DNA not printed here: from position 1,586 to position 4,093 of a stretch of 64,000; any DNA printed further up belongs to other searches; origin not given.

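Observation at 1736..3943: A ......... intein splits a XerC/D-type tyrosine recombinase at its catalytic HxLRH box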

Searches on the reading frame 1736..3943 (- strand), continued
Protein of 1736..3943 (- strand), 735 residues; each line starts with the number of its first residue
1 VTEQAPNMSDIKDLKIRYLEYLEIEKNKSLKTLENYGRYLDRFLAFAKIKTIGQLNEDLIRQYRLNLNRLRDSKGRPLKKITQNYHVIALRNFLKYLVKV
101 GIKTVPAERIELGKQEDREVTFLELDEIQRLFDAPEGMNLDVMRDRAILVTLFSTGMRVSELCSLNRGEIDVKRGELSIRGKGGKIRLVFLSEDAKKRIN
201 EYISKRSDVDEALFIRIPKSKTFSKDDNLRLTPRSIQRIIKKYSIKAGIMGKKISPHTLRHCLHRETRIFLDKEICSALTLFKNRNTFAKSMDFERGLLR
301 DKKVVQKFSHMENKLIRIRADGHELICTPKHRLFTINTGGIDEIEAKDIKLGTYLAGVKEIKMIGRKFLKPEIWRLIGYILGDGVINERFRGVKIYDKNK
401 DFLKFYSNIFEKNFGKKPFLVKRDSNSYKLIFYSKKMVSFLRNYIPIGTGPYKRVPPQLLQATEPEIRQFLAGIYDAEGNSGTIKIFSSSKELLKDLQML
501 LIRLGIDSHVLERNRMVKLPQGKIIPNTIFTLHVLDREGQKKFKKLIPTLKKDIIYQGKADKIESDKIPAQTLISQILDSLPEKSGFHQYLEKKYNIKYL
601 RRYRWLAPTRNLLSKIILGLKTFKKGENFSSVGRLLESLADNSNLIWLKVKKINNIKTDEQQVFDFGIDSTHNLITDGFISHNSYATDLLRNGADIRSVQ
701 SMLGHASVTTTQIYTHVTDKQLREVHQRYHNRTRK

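Call 6: find_homologous_proteins(query=window:1736-3943:-, max_evalue=0.00001)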
Query window:1736-3943:- (735 aa): 293 proteins with E <= 0.00001 among 8000 candidates; the best 120 are listed.
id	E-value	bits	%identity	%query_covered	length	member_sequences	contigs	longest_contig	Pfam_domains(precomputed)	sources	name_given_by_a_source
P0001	0.0e+0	1609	100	99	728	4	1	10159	PF13495.13,PF14528.12,PF00589.28,PF02899.24,PF14890.12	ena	-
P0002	0.0e+0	1375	84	99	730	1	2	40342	PF13495.13,PF14528.12,PF13102.13,PF00589.28,PF02899.24,PF14890.12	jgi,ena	-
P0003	0.0e+0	1373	84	98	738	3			PF13495.13,PF14528.12,PF13102.13,PF00589.28,PF02899.24,PF14890.12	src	-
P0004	0.0e+0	1279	77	99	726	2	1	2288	PF13495.13,PF14528.12,PF13102.13,PF00589.28,PF02899.24,PF14890.12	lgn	-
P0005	0.0e+0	1234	76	99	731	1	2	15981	PF13495.13,PF14528.12,PF13102.13,PF00589.28,PF02899.24,PF14890.12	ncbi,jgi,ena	-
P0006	0.0e+0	1202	73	98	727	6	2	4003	PF13495.13,PF14528.12,PF13102.13,PF00589.28,PF02899.24,PF14890.12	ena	-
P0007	0.0e+0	1199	73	99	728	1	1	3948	PF13495.13,PF14528.12,PF13102.13,PF00589.28,PF02899.24,PF14890.12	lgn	-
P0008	0.0e+0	1196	74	98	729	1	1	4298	PF13495.13,PF14528.12,PF13102.13,PF00589.28,PF02899.24,PF14890.12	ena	-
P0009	0.0e+0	1186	73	98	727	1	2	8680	PF13495.13,PF14528.12,PF00589.28,PF02899.24,PF14890.12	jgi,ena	-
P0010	0.0e+0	1183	72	99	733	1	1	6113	PF13495.13,PF14528.12,PF13102.13,PF00589.28,PF02899.24,PF14890.12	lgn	-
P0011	0.0e+0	1157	72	99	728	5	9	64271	PF13495.13,PF14528.12,PF00589.28,PF02899.24,PF14890.12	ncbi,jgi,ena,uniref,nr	ncbi:MAG: hypothetical protein A2735_02815 [Candidatus Yanofskybacteria bacterium RIFCSPHIGHO2_01_FU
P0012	0.0e+0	1115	68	98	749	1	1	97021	PF13495.13,PF14528.12,PF00589.28,PF02899.24,PF14890.12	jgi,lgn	jgi:site-specific recombinase XerD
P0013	0.0e+0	1107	68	99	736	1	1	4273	PF13495.13,PF14528.12,PF00589.28,PF02899.24,PF14890.12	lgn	-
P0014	0.0e+0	1101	68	98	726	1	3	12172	PF13495.13,PF14528.12,PF13102.13,PF00589.28,PF02899.24,PF14890.12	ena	-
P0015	0.0e+0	1084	68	99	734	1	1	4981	PF13495.13,PF14528.12,PF00589.28,PF02899.24,PF14890.12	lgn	-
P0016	0.0e+0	1081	66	99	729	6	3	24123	PF13495.13,PF14528.12,PF13102.13,PF00589.28,PF02899.24,PF14890.12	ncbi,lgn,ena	ncbi:MAG: tyrosine-type recombinase/integrase [Patescibacteria group bacterium]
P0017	0.0e+0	1045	65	99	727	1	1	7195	PF13495.13,PF14528.12,PF00589.28,PF02899.24,PF14890.12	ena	-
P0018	0.0e+0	1020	64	99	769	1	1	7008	PF13495.13,PF14528.12,PF13102.13,PF00589.28,PF02899.24,PF14890.12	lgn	-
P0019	9.3e-297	1004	62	99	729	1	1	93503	PF13495.13,PF14528.12,PF00589.28,PF02899.24,PF14890.12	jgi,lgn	jgi:site-specific recombinase XerD/intein/homing endonuclease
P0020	2.1e-292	990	63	99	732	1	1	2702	PF13495.13,PF14528.12,PF13102.13,PF00589.28,PF02899.24,PF14890.12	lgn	-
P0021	9.8e-288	974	78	76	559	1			PF13495.13,PF14528.12,PF13102.13,PF00589.28,PF02899.24,PF14890.12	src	-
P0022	4.0e-287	972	61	99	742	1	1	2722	PF14528.12,PF00589.28,PF02899.24,PF14890.12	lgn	-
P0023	6.4e-286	968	68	85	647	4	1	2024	PF14528.12,PF00589.28,PF14890.12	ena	-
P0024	1.1e-270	918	59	99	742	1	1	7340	PF13495.13,PF14528.12,PF13102.13,PF00589.28,PF02899.24,PF14890.12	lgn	-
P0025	9.1e-270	915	59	98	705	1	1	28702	PF13495.13,PF14528.12,PF13102.13,PF00589.28,PF02899.24,PF22823.3,PF14890.12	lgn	-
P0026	1.9e-266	904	57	99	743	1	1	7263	PF13495.13,PF14528.12,PF13102.13,PF00589.28,PF02899.24,PF14890.12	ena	-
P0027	1.1e-265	902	58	98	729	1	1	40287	PF13495.13,PF14528.12,PF00589.28,PF02899.24,PF14890.12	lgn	-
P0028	5.9e-261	886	57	98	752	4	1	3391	PF13495.13,PF14528.12,PF00589.28,PF02899.24,PF14890.12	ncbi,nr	ncbi:tyrosine-type recombinase/integrase [Patescibacteria group bacterium]|nr:tyrosine-type recombin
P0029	7.2e-260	882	58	98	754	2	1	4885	PF13495.13,PF14528.12,PF13102.13,PF00589.28,PF02899.24,PF14890.12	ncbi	-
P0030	1.3e-259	881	57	99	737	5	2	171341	PF13495.13,PF14528.12,PF13102.13,PF00589.28,PF02899.24,PF14890.12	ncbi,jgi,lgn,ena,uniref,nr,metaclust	ncbi:hypothetical protein A2994_02050 [candidate division Kazan bacterium RIFCSPLOWO2_01_FULL_48_13]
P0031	5.7e-256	869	57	99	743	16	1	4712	PF13495.13,PF14528.12,PF00589.28,PF02899.24,PF14890.12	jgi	-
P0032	1.6e-251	855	55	98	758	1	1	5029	PF13495.13,PF14528.12,PF00589.28,PF02899.24,PF14890.12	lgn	-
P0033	8.3e-251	852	57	97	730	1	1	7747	PF13495.13,PF14528.12,PF13102.13,PF00589.28,PF02899.24,PF14890.12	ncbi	-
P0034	1.0e-240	819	55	97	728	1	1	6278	PF13495.13,PF14528.12,PF00589.28,PF02899.24,PF14890.12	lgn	-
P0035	2.9e-235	801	66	74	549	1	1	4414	PF13495.13,PF14528.12,PF13102.13,PF00589.28,PF02899.24,PF14890.12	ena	-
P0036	7.5e-234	796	52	98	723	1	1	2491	PF13495.13,PF14528.12,PF00589.28,PF02899.24,PF14890.12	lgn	-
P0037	4.3e-233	794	54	97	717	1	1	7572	PF13495.13,PF14528.12,PF00589.28,PF02899.24,PF14890.12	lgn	-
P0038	5.4e-226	770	54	98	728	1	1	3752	PF13495.13,PF14528.12,PF13102.13,PF00589.28,PF02899.24,PF14890.12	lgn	-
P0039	2.1e-222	758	52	99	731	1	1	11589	PF13495.13,PF14528.12,PF00589.28,PF02899.24,PF14890.12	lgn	-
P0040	7.0e-219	747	51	98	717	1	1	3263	PF13495.13,PF14528.12,PF13102.13,PF00589.28,PF02899.24,PF14890.12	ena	-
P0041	3.1e-216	738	51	99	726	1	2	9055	PF13495.13,PF14528.12,PF13102.13,PF00589.28,PF02899.24,PF14890.12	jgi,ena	-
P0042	1.9e-214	732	51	99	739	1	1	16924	PF13495.13,PF14528.12,PF00589.28,PF02899.24,PF14890.12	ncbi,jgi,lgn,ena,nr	ncbi:tyrosine-type recombinase/integrase [Patescibacteria group bacterium]|nr:tyrosine-type recombin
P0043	7.3e-214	730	50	97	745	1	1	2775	PF13495.13,PF14528.12,PF13102.13,PF00589.28,PF02899.24,PF14890.12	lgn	-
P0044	6.7e-213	727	64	68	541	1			PF13495.13,PF14528.12,PF13102.13,PF00589.28,PF02899.24,PF14890.12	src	-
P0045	1.5e-212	726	49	99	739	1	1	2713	PF13495.13,PF14528.12,PF00589.28,PF02899.24,PF14890.12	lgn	-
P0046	9.0e-207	707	48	99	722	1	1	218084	PF13495.13,PF14528.12,PF00589.28,PF02899.24,PF14890.12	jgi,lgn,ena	-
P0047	2.0e-205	702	48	99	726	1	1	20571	PF13495.13,PF14528.12,PF13102.13,PF00589.28,PF02899.24,PF14890.12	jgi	jgi:site-specific recombinase XerD/intein/homing endonuclease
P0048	8.9e-204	697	47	99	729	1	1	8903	PF13495.13,PF14528.12,PF00589.28,PF02899.24,PF14890.12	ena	-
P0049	7.6e-203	694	49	98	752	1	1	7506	PF13495.13,PF14528.12,PF13102.13,PF00589.28,PF02899.24,PF14890.12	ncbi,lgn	-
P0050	2.7e-200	685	45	99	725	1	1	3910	PF13495.13,PF14528.12,PF13102.13,PF00589.28,PF02899.24,PF14890.12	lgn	-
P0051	3.3e-200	685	48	99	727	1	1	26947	PF13495.13,PF14528.12,PF00589.28,PF02899.24,PF14890.12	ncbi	-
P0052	1.4e-199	683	46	99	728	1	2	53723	PF13495.13,PF14528.12,PF13102.13,PF00589.28,PF02899.24,PF14890.12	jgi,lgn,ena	-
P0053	3.3e-199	682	46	99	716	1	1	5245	PF13495.13,PF14528.12,PF00589.28,PF02899.24,PF14890.12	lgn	-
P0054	3.9e-199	682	47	99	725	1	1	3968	PF14528.12,PF13102.13,PF00589.28,PF02899.24,PF14890.12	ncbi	-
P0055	3.9e-199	682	57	74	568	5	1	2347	PF13495.13,PF14528.12,PF13102.13,PF00589.28,PF02899.24,PF14890.12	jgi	-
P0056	6.8e-198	677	47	99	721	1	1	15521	PF14528.12,PF00589.28,PF02899.24,PF14890.12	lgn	-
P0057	3.9e-197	675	47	99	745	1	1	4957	PF13495.13,PF14528.12,PF13102.13,PF00589.28,PF02899.24,PF14890.12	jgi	-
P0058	1.2e-196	673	47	99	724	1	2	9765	PF13495.13,PF14528.12,PF00589.28,PF02899.24,PF14890.12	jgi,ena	-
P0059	4.7e-194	665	47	98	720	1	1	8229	PF13495.13,PF14528.12,PF13102.13,PF00589.28,PF02899.24,PF14890.12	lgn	-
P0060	5.9e-194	664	47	99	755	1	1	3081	PF13495.13,PF14528.12,PF13102.13,PF00589.28,PF02899.24,PF14890.12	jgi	-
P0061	6.7e-194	664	46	100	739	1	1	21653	PF14528.12,PF13102.13,PF00589.28,PF02899.24,PF14890.12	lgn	-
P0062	7.3e-194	664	46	99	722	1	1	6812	PF13495.13,PF14528.12,PF00589.28,PF02899.24,PF14890.12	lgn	-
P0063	8.3e-194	664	47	99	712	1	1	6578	PF13495.13,PF14528.12,PF00589.28,PF02899.24,PF14890.12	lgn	-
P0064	1.6e-193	663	48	99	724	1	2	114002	PF13495.13,PF14528.12,PF00589.28,PF02899.24,PF14890.12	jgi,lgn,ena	-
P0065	1.2e-192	660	45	99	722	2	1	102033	PF13495.13,PF14528.12,PF00589.28,PF02899.24,PF14890.12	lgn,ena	-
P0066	3.3e-192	659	47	99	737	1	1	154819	PF13495.13,PF14528.12,PF13102.13,PF00589.28,PF02899.24,PF14890.12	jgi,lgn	jgi:site-specific recombinase XerD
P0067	1.2e-190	654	46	99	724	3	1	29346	PF13495.13,PF14528.12,PF13102.13,PF00589.28,PF02899.24,PF14890.12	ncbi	ncbi:MAG: hypothetical protein RLZZ416_369 [Candidatus Parcubacteria bacterium]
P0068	1.5e-190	653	48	98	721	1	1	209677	PF13495.13,PF14528.12,PF13102.13,PF00589.28,PF02899.24,PF14890.12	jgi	jgi:site-specific recombinase XerD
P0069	5.0e-190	651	47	99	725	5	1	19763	PF13495.13,PF14528.12,PF13102.13,PF00589.28,PF02899.24,PF14890.12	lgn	-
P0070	5.0e-190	651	46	97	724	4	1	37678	PF13495.13,PF14528.12,PF00589.28,PF02899.24,PF14890.12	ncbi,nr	ncbi:tyrosine-type recombinase/integrase [Candidatus Azambacteria bacterium]|nr:tyrosine-type recomb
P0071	6.2e-190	651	47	97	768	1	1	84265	PF13495.13,PF14528.12,PF00589.28,PF02899.24,PF14890.12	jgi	jgi:site-specific recombinase XerD/intein/homing endonuclease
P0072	1.6e-189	650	46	99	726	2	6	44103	PF13495.13,PF14528.12,PF13102.13,PF00589.28,PF02899.24,PF14890.12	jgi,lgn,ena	-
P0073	4.7e-189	648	45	99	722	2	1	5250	PF13495.13,PF14528.12,PF00589.28,PF02899.24,PF14890.12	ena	-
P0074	2.5e-188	646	46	99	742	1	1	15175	PF13495.13,PF14528.12,PF00589.28,PF02899.24,PF14890.12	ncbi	-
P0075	1.1e-186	640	46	99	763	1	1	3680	PF13495.13,PF14528.12,PF00589.28,PF02899.24,PF14890.12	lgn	-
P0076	3.3e-186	639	48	98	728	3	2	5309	PF13495.13,PF14528.12,PF13102.13,PF00589.28,PF02899.24,PF14890.12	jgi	jgi:site-specific recombinase XerD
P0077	3.7e-186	639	46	97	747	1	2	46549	PF13495.13,PF14528.12,PF13102.13,PF00589.28,PF02899.24,PF14890.12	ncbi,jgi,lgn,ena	-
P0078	9.8e-186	637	45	99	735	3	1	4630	PF13495.13,PF14528.12,PF13102.13,PF00589.28,PF02899.24,PF14890.12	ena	-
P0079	1.5e-185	637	47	99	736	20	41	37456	PF14528.12,PF13102.13,PF00589.28,PF02899.24,PF14890.12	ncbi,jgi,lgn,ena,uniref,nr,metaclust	ncbi:hypothetical protein COY29_01175 [Candidatus Woesebacteria bacterium CG_4_10_14_0_2_um_filter_3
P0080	5.7e-185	635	44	100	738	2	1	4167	PF13495.13,PF14528.12,PF00589.28,PF02899.24,PF14890.12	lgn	-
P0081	6.0e-185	635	45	99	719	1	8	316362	PF13495.13,PF14528.12,PF00589.28,PF02899.24,PF14890.12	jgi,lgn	-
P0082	8.0e-185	634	45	100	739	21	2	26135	PF14528.12,PF00589.28,PF02899.24,PF14890.12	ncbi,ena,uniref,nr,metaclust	ncbi:hypothetical protein A2129_01070 [Candidatus Woesebacteria bacterium GWC1_42_13]|uniref:Tyrosin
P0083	2.2e-184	633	45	99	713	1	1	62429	PF13495.13,PF14528.12,PF00589.28,PF02899.24,PF14890.12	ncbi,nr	ncbi:MAG: tyrosine-type recombinase/integrase [Candidatus Brennerbacteria bacterium]|nr:tyrosine-typ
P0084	4.9e-184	632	45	99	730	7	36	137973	PF13495.13,PF14528.12,PF00589.28,PF02899.24,PF14890.12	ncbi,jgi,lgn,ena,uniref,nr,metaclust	ncbi:hypothetical protein A2643_00520 [Candidatus Nomurabacteria bacterium RIFCSPHIGHO2_01_FULL_39_2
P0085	6.6e-184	631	45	99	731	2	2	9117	PF13495.13,PF14528.12,PF13102.13,PF00589.28,PF02899.24,PF14890.12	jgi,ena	-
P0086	1.8e-183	630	48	97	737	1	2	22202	PF14528.12,PF13102.13,PF00589.28,PF02899.24,PF14890.12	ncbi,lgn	-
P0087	2.1e-183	630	45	98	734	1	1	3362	PF13495.13,PF14528.12,PF13102.13,PF00589.28,PF02899.24,PF14890.12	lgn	-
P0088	2.4e-183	629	44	100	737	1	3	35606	PF14528.12,PF00589.28,PF02899.24,PF14890.12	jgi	jgi:site-specific recombinase XerD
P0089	2.7e-183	629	45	98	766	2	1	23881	PF13495.13,PF14528.12,PF13102.13,PF00589.28,PF02899.24,PF14890.12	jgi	-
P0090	3.0e-183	629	46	99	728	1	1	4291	PF13495.13,PF14528.12,PF00589.28,PF02899.24,PF14890.12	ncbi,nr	ncbi:tyrosine-type recombinase/integrase [Candidatus Wolfebacteria bacterium]|nr:tyrosine-type recom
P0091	4.3e-183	629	45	98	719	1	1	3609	PF13495.13,PF14528.12,PF00589.28,PF02899.24,PF14890.12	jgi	jgi:site-specific recombinase XerD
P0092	4.9e-183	628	43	99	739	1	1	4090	PF13495.13,PF14528.12,PF00589.28,PF02899.24,PF14890.12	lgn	-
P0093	6.7e-183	628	44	99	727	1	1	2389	PF13495.13,PF14528.12,PF00589.28,PF02899.24,PF14890.12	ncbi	-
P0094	6.9e-183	628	44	99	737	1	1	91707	PF13495.13,PF14528.12,PF13102.13,PF00589.28,PF02899.24,PF14890.12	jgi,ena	-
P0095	1.2e-182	627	45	98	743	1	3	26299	PF13495.13,PF14528.12,PF00589.28,PF02899.24,PF14890.12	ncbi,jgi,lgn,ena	-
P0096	1.3e-182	627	45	100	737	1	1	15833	PF13495.13,PF14528.12,PF13102.13,PF00589.28,PF02899.24,PF14890.12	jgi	jgi:site-specific recombinase XerD/intein/homing endonuclease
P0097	1.5e-182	627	47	98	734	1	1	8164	PF13495.13,PF14528.12,PF00589.28,PF02899.24,PF14890.12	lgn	-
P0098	1.6e-182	627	46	99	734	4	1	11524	PF13495.13,PF14528.12,PF00589.28,PF02899.24,PF14890.12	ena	-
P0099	1.6e-182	627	44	100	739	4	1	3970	PF14528.12,PF00589.28,PF02899.24,PF14890.12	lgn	-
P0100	3.1e-182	626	45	99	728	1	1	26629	PF13495.13,PF14528.12,PF00589.28,PF02899.24,PF14890.12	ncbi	-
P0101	4.1e-182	625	45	99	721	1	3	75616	PF14528.12,PF00589.28,PF02899.24,PF14890.12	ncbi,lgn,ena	-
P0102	4.4e-182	625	44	100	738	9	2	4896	PF13495.13,PF14528.12,PF00589.28,PF02899.24,PF14890.12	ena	-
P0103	5.4e-182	625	45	96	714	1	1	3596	PF14528.12,PF00589.28,PF02899.24,PF14890.12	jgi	jgi:site-specific recombinase XerD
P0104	9.5e-182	624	45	100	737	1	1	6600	PF13495.13,PF14528.12,PF00589.28,PF02899.24,PF14890.12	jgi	jgi:site-specific recombinase XerD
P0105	1.0e-181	624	44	98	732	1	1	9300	PF13495.13,PF14528.12,PF13102.13,PF00589.28,PF02899.24,PF14890.12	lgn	-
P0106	1.2e-181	624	46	98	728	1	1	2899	PF14528.12,PF13102.13,PF00589.28,PF02899.24,PF14890.12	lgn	-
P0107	1.6e-181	623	44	98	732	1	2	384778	PF13495.13,PF14528.12,PF13102.13,PF00589.28,PF02899.24,PF14890.12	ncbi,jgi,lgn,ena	-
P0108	1.9e-181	623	44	100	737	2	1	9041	PF13495.13,PF14528.12,PF00589.28,PF02899.24,PF14890.12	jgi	jgi:site-specific recombinase XerD/intein/homing endonuclease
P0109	2.0e-181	623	47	97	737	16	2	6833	PF13495.13,PF14528.12,PF13102.13,PF00589.28,PF02899.24,PF14890.12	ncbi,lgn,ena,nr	ncbi:tyrosine-type recombinase/integrase [Patescibacteria group bacterium]|nr:tyrosine-type recombin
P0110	2.4e-181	623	44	98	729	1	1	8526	PF14528.12,PF13102.13,PF00589.28,PF02899.24,PF14890.12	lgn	-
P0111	3.5e-181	622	45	97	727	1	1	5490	PF13495.13,PF14528.12,PF00589.28,PF02899.24,PF14890.12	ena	-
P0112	4.8e-181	622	44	100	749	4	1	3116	PF13495.13,PF14528.12,PF00589.28,PF02899.24,PF14890.12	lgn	-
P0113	3.7e-180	619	45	98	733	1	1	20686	PF13495.13,PF14528.12,PF13102.13,PF00589.28,PF02899.24,PF14890.12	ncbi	-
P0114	4.1e-180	619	44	100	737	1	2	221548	PF13495.13,PF14528.12,PF00589.28,PF02899.24,PF14890.12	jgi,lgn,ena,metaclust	metaclust:\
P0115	4.7e-180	619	44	99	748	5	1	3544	PF13495.13,PF14528.12,PF13102.13,PF00589.28,PF02899.24,PF14890.12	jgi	-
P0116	5.0e-180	618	43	99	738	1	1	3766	PF13495.13,PF14528.12,PF13102.13,PF00589.28,PF02899.24,PF14890.12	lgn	-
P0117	6.9e-180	618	44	98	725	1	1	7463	PF13495.13,PF14528.12,PF13102.13,PF00589.28,PF02899.24,PF14890.12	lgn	-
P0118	7.7e-180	618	44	97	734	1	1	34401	PF14528.12,PF13102.13,PF00589.28,PF02899.24,PF14890.12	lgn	-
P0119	1.2e-179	617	44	100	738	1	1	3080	PF13495.13,PF14528.12,PF13102.13,PF00589.28,PF02899.24,PF14890.12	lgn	-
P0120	1.7e-179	617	44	97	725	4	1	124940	PF13495.13,PF14528.12,PF13102.13,PF00589.28,PF02899.24,PF14890.12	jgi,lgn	jgi:site-specific recombinase XerD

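Call 25: find_encoding_contigs(protein=P0002, flank=6000, max_places=3)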
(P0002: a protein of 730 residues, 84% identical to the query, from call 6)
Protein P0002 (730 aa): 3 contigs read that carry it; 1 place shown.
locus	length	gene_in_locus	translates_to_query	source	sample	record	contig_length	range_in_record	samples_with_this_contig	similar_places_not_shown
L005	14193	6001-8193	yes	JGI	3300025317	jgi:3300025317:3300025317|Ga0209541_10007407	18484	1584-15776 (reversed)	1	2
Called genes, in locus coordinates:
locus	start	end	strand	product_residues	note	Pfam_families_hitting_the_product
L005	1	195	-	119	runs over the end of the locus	PF01258:zf-dskA_traR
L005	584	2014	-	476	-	-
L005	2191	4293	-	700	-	PF01138:RNase_PH, PF03725:RNase_PH_C, PF01138:RNase_PH, PF03725:RNase_PH_C (weak), PF00013:KH_1, PF00575:S1, PF23459:S1_RRP5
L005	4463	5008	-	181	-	PF01936:NYN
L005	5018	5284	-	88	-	PF00312:Ribosomal_S15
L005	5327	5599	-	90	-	PF05015:HigB-like_toxin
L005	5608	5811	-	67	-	-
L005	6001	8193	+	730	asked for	PF02899:Phage_int_SAM_1, PF13102:Phage_int_SAM_5 (faint), PF13495:Phage_int_SAM_4 (weak), PF00589:Phage_integrase, PF14890:Intein_splicing, PF14528:LAGLIDADG_3, PF00589:Phage_integrase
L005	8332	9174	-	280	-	PF01551:Peptidase_M23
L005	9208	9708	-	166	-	-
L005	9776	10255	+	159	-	PF01592:NifU_N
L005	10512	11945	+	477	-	PF01743:PolyA_pol, PF12627:PolyA_pol_RNAbd, PF01966:HD, PF13735:tRNA_NucTran2_2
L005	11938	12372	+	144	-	PF00692:dUTPase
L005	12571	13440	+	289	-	PF18780:HNH_repeat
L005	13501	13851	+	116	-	-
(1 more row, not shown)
